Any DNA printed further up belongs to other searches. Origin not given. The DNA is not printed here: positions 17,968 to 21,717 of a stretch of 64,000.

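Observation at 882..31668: Dockerin-type modules tag four proteins of a Bacteroidales PUL, with no cohesin in sight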

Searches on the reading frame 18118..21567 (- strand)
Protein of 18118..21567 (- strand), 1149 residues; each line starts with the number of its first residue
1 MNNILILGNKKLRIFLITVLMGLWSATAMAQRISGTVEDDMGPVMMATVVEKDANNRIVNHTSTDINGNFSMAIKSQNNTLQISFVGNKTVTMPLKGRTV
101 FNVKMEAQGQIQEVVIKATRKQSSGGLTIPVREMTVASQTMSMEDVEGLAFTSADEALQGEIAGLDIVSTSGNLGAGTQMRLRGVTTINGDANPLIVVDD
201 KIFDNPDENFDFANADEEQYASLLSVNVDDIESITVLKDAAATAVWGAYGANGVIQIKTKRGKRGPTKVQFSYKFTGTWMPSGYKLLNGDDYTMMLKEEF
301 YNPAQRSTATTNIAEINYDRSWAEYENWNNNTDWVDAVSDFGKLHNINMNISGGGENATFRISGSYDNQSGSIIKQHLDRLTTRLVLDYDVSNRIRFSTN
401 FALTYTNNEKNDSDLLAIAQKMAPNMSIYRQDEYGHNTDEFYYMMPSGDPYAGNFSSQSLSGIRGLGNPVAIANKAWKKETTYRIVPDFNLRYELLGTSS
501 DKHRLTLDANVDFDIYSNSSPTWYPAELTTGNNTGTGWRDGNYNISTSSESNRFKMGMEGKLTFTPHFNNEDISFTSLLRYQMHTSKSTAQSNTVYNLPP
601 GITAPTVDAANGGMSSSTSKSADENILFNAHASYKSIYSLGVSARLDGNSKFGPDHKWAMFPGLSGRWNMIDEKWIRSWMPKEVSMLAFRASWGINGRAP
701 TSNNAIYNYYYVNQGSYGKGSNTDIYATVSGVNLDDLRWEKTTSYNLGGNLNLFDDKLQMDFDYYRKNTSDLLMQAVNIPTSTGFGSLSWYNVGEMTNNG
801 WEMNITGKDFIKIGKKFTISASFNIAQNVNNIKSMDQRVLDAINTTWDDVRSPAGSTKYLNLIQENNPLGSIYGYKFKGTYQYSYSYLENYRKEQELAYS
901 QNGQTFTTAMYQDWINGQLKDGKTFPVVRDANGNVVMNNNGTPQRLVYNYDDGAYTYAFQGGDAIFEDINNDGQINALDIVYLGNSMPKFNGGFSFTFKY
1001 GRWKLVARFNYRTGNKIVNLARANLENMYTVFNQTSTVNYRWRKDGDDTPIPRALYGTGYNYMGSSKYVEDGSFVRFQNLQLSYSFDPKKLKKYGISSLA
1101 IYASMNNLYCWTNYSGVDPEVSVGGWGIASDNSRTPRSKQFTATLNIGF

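Call 7: search_protein_families(library=pfam, proteins=[window:18118-21567:-], max_evalue=0.01)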
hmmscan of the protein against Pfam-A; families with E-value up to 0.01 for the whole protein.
window:18118-21567:- (1149 aa): 4 families
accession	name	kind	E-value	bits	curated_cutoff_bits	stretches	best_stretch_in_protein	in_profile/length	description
PF07715.20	Plug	-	4.4e-12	46.9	23.9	1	131-254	2-107/107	TonB-dependent Receptor Plug Domain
PF13715.12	CarbopepD_reg_2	-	2.9e-08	34.1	32.2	1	33-116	1-88/88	CarboxypepD_reg-like domain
PF13620.12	CarboxypepD_reg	-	3.8e-06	27.6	32.3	1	33-93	2-64/82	Carboxypeptidase regulatory-like domain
PF00404.24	Dockerin_1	-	0.0085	16.7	22.9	0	967-985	2-20/57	Dockerin type I domain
